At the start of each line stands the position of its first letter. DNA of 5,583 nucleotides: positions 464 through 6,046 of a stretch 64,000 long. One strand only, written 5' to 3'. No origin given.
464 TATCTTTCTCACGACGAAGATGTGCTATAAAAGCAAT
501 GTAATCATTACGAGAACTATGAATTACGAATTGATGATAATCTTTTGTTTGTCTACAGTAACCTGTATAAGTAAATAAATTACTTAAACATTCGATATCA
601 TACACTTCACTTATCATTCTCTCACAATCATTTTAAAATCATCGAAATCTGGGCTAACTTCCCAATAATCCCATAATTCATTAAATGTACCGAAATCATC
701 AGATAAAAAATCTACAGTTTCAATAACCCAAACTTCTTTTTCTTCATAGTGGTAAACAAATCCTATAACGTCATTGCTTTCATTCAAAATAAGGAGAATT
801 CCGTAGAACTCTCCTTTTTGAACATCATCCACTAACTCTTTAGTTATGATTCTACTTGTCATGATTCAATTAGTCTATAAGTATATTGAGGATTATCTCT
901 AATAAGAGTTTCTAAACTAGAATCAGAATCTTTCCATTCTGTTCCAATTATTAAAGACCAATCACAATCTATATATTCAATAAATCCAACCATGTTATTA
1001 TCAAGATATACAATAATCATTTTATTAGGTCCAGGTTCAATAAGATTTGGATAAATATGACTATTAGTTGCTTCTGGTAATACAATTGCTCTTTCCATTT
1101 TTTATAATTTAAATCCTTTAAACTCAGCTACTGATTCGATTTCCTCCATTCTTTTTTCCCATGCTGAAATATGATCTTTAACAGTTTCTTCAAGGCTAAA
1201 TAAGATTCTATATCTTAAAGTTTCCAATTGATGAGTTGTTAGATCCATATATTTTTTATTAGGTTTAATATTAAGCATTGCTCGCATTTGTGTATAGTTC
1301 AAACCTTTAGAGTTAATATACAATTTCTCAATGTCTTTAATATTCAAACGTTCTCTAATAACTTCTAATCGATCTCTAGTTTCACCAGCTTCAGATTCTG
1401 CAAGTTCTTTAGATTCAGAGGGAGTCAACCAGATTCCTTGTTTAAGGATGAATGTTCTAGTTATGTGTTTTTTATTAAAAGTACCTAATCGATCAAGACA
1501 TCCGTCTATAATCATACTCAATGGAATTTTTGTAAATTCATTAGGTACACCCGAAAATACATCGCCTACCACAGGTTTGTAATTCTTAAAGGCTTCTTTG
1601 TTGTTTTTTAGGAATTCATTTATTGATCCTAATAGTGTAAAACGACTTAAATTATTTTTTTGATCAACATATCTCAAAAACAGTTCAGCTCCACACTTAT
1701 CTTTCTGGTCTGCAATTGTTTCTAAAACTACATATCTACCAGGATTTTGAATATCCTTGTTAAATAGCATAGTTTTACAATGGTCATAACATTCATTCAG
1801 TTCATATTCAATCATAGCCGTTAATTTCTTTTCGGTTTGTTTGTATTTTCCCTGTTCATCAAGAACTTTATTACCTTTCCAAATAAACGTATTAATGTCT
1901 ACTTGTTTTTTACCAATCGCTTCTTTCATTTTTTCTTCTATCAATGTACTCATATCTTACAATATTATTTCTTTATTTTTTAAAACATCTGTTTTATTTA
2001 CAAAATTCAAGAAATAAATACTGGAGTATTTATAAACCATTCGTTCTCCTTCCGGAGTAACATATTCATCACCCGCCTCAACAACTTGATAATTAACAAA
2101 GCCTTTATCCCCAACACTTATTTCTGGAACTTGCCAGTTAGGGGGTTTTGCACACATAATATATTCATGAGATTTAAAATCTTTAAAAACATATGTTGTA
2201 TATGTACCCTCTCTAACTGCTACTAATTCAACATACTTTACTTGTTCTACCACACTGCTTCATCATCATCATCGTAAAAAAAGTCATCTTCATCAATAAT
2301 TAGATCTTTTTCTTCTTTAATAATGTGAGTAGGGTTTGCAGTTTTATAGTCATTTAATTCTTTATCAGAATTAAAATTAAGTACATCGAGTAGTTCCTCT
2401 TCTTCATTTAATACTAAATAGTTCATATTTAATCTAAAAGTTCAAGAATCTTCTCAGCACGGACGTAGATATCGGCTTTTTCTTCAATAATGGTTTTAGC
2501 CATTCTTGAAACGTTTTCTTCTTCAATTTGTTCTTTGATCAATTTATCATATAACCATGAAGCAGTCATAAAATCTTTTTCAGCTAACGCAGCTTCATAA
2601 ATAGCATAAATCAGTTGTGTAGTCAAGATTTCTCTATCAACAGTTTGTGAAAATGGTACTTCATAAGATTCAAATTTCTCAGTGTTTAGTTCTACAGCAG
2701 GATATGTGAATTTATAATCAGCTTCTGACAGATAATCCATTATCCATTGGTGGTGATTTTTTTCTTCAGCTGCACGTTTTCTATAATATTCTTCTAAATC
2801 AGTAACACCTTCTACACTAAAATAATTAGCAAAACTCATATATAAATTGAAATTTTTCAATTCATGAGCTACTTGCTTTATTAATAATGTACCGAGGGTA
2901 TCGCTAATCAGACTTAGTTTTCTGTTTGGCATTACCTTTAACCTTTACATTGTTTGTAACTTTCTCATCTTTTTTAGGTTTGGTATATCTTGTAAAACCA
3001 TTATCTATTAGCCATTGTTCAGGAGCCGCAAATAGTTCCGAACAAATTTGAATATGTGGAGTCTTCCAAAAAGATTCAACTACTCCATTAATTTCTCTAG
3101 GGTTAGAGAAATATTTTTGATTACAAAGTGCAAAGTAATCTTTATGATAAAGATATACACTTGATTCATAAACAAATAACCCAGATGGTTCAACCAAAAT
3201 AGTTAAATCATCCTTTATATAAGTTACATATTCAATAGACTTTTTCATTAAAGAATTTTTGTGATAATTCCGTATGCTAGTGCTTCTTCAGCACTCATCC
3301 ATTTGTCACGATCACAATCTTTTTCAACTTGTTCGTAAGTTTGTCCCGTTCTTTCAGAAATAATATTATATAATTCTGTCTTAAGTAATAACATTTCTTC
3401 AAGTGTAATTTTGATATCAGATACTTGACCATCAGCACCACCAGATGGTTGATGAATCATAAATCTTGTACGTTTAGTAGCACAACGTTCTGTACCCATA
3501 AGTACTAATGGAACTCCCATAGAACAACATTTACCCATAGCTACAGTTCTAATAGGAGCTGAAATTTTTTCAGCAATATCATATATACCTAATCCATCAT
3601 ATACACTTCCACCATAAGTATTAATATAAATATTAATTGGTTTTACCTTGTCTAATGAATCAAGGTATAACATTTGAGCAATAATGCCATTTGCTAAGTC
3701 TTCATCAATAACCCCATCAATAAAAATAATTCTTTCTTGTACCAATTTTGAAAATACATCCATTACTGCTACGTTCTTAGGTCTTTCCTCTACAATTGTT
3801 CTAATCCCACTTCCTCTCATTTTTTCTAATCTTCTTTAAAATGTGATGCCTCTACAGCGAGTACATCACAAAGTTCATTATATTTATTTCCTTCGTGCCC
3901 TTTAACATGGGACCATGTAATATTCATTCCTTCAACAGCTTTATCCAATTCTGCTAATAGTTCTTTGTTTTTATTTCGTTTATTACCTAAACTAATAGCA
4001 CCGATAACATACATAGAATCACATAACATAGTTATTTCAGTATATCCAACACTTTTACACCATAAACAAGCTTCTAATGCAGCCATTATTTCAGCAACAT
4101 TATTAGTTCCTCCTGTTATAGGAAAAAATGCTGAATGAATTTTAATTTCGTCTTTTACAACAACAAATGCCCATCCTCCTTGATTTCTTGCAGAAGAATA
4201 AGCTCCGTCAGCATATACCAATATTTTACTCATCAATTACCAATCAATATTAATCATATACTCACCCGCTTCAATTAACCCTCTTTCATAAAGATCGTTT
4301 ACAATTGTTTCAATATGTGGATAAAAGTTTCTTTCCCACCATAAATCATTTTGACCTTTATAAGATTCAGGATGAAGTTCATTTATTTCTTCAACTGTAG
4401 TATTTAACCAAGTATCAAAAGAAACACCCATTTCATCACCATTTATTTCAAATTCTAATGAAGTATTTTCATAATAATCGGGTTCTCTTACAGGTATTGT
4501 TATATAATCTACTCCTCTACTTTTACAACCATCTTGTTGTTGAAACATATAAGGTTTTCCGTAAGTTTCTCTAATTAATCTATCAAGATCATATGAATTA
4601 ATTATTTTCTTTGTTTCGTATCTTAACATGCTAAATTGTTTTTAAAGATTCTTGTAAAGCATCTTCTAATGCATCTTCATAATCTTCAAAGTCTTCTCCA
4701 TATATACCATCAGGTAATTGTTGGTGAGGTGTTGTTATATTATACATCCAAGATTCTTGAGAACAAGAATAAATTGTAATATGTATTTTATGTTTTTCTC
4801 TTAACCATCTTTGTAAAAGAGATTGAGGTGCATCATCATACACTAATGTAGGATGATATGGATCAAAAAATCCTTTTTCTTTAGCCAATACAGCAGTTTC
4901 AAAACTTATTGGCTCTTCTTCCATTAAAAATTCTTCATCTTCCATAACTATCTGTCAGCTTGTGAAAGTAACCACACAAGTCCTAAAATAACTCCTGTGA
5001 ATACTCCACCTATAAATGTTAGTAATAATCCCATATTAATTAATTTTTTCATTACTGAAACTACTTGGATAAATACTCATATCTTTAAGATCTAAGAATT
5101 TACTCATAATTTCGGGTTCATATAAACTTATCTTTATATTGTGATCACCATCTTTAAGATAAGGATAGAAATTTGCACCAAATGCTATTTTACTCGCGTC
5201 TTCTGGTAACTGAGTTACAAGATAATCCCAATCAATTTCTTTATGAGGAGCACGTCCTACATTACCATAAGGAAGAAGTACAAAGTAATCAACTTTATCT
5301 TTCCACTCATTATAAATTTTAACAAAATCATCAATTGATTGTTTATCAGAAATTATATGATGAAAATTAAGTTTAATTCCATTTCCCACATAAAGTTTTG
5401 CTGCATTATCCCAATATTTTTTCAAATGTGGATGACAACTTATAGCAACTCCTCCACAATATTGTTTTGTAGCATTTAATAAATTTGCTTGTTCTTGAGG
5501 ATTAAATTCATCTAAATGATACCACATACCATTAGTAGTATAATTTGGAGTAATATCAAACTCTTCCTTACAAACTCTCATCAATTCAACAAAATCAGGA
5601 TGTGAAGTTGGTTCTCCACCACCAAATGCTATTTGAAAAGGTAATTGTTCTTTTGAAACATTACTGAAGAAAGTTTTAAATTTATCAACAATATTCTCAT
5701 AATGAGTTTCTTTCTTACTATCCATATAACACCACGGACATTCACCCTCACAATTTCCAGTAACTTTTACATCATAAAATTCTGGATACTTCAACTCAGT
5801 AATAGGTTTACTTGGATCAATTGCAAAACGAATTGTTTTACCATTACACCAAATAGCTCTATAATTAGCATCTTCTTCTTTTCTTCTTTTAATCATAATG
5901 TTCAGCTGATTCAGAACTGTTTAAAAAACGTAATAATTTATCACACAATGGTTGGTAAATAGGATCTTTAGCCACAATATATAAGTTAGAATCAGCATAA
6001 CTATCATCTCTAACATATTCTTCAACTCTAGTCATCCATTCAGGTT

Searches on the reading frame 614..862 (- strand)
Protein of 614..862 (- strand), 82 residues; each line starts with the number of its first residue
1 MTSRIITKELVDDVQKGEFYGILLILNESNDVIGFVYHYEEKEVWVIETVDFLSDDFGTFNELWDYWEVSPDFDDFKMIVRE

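Call 41: find_encoding_contigs(protein=window:614-862:-, flank=10000, max_places=3)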
Protein window:614-862:- (82 aa): 24 contigs read that carry it; 3 places shown.
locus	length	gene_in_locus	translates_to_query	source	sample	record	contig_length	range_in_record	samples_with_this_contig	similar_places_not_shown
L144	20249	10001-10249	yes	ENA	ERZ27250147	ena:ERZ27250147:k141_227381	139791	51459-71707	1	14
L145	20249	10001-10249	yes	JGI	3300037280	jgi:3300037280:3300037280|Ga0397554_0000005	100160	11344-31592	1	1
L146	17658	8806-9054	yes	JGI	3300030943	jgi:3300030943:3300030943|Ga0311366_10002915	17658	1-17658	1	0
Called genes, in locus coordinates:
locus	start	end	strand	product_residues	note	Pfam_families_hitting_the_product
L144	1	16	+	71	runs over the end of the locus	-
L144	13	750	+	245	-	PF00149:Metallophos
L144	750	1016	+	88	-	-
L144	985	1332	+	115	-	-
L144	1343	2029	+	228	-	PF00149:Metallophos (weak)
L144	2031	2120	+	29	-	-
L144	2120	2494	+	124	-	-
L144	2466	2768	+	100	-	-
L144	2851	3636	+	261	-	-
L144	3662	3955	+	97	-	-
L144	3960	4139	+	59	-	-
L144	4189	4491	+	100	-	-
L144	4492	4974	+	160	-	-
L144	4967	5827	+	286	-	PF04055:Radical_SAM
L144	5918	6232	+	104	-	-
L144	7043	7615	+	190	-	PF00574:CLP_protease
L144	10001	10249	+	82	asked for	-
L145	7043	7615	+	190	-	PF00574:CLP_protease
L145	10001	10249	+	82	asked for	-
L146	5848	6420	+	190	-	PF00574:CLP_protease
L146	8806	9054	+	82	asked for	-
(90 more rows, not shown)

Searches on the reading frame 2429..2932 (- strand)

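Call 7: search_protein_families(library=pfam, proteins=[window:2429-2932:-], max_evalue=0.01)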
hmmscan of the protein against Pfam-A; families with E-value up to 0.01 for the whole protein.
window:2429-2932:- (167 aa): 3 families
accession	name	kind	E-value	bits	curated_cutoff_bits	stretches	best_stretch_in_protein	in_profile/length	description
PF00210.30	Ferritin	-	2.2e-16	60.5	24.5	1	17-140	4-130/142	Ferritin-like domain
PF02915.23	Rubrerythrin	-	1.9e-05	25.5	22.8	1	21-152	7-127/137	Rubrerythrin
PF09279.17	EF-hand_like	-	0.0021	18.9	21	1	107-151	10-54/86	Phosphoinositide-specific phospholipase C, efhand-like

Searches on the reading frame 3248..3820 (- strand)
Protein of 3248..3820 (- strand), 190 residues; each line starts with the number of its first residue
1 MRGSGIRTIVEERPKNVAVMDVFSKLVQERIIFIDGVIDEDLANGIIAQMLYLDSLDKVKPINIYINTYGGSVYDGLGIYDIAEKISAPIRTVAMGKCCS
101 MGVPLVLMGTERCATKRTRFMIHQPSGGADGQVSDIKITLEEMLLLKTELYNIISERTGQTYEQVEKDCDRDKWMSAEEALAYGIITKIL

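Call 7: search_protein_families(library=pfam, proteins=[window:3248-3820:-], max_evalue=0.01)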
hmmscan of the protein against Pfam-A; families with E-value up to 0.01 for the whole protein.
window:3248-3820:- (190 aa): 1 family
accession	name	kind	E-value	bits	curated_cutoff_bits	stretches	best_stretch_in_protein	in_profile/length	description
PF00574.28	CLP_protease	-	8.8e-60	202.1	20.2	1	18-190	5-179/182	Clp protease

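Call 9: search_protein_families(library=ncbifam, proteins=[window:3248-3820:-], max_evalue=0.00001)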
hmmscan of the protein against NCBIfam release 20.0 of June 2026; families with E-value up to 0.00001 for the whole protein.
window:3248-3820:- (190 aa): 10 families
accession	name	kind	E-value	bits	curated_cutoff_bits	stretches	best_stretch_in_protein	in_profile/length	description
NF001368.0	PRK00277.1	subfamily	3.2e-62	210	249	1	6-190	9-195/203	ATP-dependent Clp protease proteolytic subunit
NF011091.0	PRK14514.1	equivalog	6.9e-62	208.9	361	1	8-190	33-217/221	ATP-dependent Clp endopeptidase proteolytic subunit ClpP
NF009205.0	PRK12553.1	subfamily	7.1e-58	195.6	228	1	7-190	15-202/211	ATP-dependent Clp protease proteolytic subunit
TIGR00493.1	clpP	equivalog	2.6e-56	190.4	308.6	1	6-190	4-190/192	ATP-dependent Clp endopeptidase proteolytic subunit ClpP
NF009203.0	PRK12551.1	equivalog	8.1e-56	188.8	359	1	7-190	3-188/196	ATP-dependent Clp protease proteolytic subunit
NF011090.0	PRK14513.1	equivalog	7.3e-43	146.8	347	1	8-189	6-189/201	ATP-dependent Clp protease proteolytic subunit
NF011089.0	PRK14512.1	equivalog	3.3e-38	131.5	251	1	16-189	15-190/200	ATP-dependent Clp protease proteolytic subunit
NF009204.0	PRK12552.1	equivalog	2.3e-33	115.5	263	1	21-190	22-212/225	ATP-dependent Clp protease proteolytic subunit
NF045540.1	scaf_prot_MCP1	exception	1.4e-24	86.8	475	1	52-189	23-160/652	ClpP-like prohead protease/major capsid protein fusion protein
NF045542.1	Clp_rel_HeadMat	equivalog_domain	2.3e-24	86.2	120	1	32-188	3-164/165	head maturation protease, ClpP-related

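Call 11: search_dna_similar(query=window:3248-3820:-, collection=phages, mode=protein, max_rows=30)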
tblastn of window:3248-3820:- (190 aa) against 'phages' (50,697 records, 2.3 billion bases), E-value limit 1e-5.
Records with a match: 770; places in all: 824; records where one place covers at least 80% of the query: 388.
Best place of each record, by identity: <60% 770.
By first word of the organism name: Staphylococcus 107; Paenibacillus 100; Vibrio 98; Gordonia 89; Escherichia 53; Bacillus 49; Streptococcus 44; Bacteriophage 30; Bacteroides 22; Mycobacterium 21; and 45 more.
By host as written in the record: - 162; Gordonia terrae 3612 69; Staphylococcus aureus 45; Paenibacillus larvae 37; Escherichia coli 24; Paenibacillus larvae ATCC 9545 17; Prevotella sp. 15; Paenibacillus larvae NRRL 2605 14; and 225 more.
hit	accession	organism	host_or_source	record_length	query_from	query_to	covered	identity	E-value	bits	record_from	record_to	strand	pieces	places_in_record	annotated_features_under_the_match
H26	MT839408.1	Bacteriophage sp.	human fecal samples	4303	8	190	96%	55.1%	3e-49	176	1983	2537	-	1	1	record has no annotation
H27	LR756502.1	uncultured phage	metagenomic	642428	9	190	96%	52.7%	1e-48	174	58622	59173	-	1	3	record has no annotation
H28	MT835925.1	Bacteriophage sp.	human fecal samples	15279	8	180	91%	55.4%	1e-45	165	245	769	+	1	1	record has no annotation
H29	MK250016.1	Prevotella phage Lak-A1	Prevotella sp.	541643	8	190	96%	50.5%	6e-42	155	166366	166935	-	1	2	record has no annotation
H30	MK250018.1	Prevotella phage Lak-A1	Prevotella sp.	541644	8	190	96%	50.5%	6e-42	155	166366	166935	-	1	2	record has no annotation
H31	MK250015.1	Prevotella phage Lak-A1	Prevotella sp.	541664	8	190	96%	50.5%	6e-42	155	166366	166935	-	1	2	record has no annotation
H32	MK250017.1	Prevotella phage Lak-A1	Prevotella sp.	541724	8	190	96%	50.5%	6e-42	155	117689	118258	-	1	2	record has no annotation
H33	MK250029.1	Prevotella phage Lak-C1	Prevotella sp.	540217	8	190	96%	50.5%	9e-42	154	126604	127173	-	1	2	record has no annotation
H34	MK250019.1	Prevotella phage Lak-A2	Prevotella sp.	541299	8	190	96%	50.5%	9e-42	154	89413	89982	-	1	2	record has no annotation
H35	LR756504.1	uncultured phage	metagenomic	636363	9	190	96%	50.0%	4e-46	167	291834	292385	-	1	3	record has no annotation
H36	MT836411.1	Bacteriophage sp.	human fecal samples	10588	9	190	96%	50.0%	3e-43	158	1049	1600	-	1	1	record has no annotation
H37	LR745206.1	uncultured phage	metagenomic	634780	16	190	92%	51.1%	5e-37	141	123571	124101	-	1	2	record has no annotation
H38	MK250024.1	Prevotella phage Lak-B5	Prevotella sp.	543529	8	184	93%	49.2%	9e-38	143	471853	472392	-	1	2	record has no annotation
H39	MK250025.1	Prevotella phage Lak-B6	Prevotella sp.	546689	8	184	93%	49.2%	9e-38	143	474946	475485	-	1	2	record has no annotation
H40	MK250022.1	Prevotella phage Lak-B3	Prevotella sp.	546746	8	184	93%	49.2%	9e-38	143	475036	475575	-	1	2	record has no annotation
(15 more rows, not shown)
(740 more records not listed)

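Call 31: search_solved_structures(query=window:3248-3820:-, show_alignments=3, max_evalue=1e-20)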
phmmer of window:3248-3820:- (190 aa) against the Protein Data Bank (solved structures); distinct sequences matched with E-value up to 1e-20: 104 (the best 60 are shown).
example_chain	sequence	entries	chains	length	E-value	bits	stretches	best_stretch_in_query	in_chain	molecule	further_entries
6cfd_A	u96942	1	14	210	4.6e-47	163.4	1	6-189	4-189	ATP-dependent Clp protease proteolytic subunit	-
3tt7_A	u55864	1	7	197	3.9e-45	157.1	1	6-190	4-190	ATP-dependent Clp protease proteolytic subunit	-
3tt6_A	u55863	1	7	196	4.1e-45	157.1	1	6-190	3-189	ATP-dependent Clp protease proteolytic subunit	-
3ktg_A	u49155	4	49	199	4.4e-45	157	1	6-190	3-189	ATP-dependent Clp protease proteolytic subunit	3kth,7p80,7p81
3kti_A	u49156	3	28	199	4.4e-45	157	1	6-190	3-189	ATP-dependent Clp protease proteolytic subunit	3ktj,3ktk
7fep_A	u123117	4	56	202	4.6e-45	156.9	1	6-190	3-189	ATP-dependent Clp protease proteolytic subunit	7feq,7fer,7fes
29hb_A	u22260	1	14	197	2.3e-44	154.6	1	6-189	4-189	ATP-dependent Clp protease proteolytic subunit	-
4ryf_H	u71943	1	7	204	1.4e-43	152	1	6-189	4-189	ATP-dependent Clp protease proteolytic subunit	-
4jct_A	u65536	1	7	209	1.6e-43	151.9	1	6-189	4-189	ATP-dependent Clp protease proteolytic subunit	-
9ndj_H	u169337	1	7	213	2.7e-43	151.1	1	5-190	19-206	ATP-dependent Clp protease proteolytic subunit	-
7m1m_A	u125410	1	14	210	3.2e-43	150.9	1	6-190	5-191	ATP-dependent Clp protease proteolytic subunit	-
6sfx_H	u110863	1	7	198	3.4e-43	150.8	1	6-189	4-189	ATP-dependent Clp protease proteolytic subunit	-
9pn7_A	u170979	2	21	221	3.7e-43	150.7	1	7-190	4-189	ATP-dependent Clp protease proteolytic subunit, mitochondrial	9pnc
8r03_A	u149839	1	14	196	8e-43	149.6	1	6-189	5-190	ATP-dependent Clp protease proteolytic subunit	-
3st9_A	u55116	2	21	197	1e-42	149.3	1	6-189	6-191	ATP-dependent Clp protease proteolytic subunit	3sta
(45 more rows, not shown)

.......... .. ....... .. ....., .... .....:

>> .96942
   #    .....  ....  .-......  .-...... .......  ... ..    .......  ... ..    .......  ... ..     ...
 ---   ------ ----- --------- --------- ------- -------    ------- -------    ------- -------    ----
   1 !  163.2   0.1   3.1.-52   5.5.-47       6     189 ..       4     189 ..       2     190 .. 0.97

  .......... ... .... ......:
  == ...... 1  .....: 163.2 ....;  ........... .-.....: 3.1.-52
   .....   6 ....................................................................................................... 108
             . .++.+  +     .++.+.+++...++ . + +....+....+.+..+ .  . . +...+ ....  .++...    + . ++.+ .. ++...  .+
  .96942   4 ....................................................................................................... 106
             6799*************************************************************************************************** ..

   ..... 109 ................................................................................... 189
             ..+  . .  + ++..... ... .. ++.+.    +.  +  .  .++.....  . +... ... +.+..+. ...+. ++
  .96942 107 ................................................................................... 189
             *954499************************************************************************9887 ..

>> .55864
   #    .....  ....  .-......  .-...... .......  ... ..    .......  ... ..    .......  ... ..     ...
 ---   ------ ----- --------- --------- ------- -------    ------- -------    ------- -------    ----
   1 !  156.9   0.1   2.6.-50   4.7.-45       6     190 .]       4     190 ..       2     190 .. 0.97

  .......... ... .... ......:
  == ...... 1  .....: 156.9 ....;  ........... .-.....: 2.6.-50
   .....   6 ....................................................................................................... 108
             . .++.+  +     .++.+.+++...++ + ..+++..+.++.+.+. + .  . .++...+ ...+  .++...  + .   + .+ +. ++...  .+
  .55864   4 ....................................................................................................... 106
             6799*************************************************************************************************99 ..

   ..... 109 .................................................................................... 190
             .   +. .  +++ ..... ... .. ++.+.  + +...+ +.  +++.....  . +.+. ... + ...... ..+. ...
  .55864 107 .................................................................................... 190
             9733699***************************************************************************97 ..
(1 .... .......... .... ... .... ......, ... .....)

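Call 58: find_related_loci(query=window:3248-3820:-, collection=viral_contigs, flank=10000)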
Query window:3248-3820:- (190 aa) in viral_contigs; peptide patterns used: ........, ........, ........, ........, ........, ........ (x = any residue, [..] = any of these).
22 stretches matched a pattern; 4 encode a relative of the query (tblastn E <= 1e-3); 4 distinct loci.
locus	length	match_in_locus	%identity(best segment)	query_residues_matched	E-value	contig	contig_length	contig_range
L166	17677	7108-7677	77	1-190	7e-90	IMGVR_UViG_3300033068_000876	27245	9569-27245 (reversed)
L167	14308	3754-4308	77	6-190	4e-88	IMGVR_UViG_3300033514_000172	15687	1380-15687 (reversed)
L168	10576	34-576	57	7-190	6e-65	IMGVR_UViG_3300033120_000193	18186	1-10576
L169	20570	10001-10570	77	1-190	1e-97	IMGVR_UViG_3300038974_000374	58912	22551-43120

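Call 67: search_protein_families(library=phrogs, proteins=[window:3248-3820:-], max_evalue=0.001)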
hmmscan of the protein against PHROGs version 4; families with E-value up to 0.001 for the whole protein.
window:3248-3820:- (190 aa): 11 families
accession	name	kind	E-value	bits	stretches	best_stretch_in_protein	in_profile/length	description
phrog_94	-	head and packaging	3.5e-40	140.1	1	28-190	79-250/622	head maturation protease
phrog_133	-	head and packaging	7.5e-27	95.2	1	46-189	33-178/668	head maturation protease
phrog_2976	-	head and packaging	8.8e-25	89.2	1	32-189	23-181/394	head maturation protease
phrog_1684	-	head and packaging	3.9e-21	76.8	1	28-188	39-201/284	head maturation protease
phrog_3348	-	unknown function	1e-15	58.9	1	53-189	60-197/386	-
phrog_1827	-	other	2.3e-12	47.7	1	60-142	53-135/202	ATP-dependent protease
phrog_53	-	head and packaging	1.2e-10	42.2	1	41-189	99-278/583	head maturation protease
phrog_5410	-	other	3.1e-08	34.2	1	62-136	58-132/323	ATP-dependent protease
phrog_33547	-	unknown function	7.6e-08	32.7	1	60-187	30-156/357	-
phrog_23753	-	head and packaging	4.2e-05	24.3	1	19-185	3-167/298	head maturation protease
phrog_13984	-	unknown function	0.00023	22.3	1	53-121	54-122/123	-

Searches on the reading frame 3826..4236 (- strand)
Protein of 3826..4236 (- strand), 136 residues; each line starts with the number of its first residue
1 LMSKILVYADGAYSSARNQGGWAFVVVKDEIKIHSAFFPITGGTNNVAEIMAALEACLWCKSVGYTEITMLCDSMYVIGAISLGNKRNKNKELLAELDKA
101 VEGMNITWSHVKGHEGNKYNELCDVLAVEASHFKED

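Call 7: search_protein_families(library=pfam, proteins=[window:3826-4236:-], max_evalue=0.01)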
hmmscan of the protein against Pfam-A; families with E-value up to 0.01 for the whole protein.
window:3826-4236:- (136 aa): 2 families
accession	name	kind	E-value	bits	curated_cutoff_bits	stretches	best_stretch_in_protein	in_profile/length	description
PF00075.30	RNase_H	-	1.1e-24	87.7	25.8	1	4-131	3-140/141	RNase H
PF13456.12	RVT_3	-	3.6e-05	24.1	21.6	1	10-112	3-109/123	Reverse transcriptase-like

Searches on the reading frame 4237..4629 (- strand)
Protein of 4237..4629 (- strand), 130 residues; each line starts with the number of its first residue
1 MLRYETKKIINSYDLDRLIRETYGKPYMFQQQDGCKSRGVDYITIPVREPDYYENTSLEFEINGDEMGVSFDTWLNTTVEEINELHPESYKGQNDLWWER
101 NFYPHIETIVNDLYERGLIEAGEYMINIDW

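Call 7: search_protein_families(library=pfam, proteins=[window:4237-4629:-], max_evalue=0.01)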
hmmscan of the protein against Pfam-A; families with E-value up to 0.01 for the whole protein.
window:4237-4629:- (130 aa): 0 families

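Call 67: search_protein_families(library=phrogs, proteins=[window:4237-4629:-], max_evalue=0.001)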
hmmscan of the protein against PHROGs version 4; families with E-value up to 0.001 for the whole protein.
window:4237-4629:- (130 aa): 2 families
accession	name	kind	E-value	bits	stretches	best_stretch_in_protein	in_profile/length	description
phrog_27943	-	unknown function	1.1e-36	126.6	1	6-130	3-125/125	-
phrog_10995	-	unknown function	0.0009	20.8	0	52-130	42-116/116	-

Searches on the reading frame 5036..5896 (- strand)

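Call 7: search_protein_families(library=pfam, proteins=[window:5036-5896:-], max_evalue=0.01)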
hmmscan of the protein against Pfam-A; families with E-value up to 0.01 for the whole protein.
window:5036-5896:- (286 aa): 2 families
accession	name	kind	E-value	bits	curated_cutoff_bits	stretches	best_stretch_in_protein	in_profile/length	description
PF04055.27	Radical_SAM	-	1.7e-08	35.2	29.5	1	44-127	2-90/166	Radical SAM superfamily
PF13353.11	Fer4_12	-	0.00024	21.8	22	1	48-144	14-110/137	4Fe-4S single cluster domain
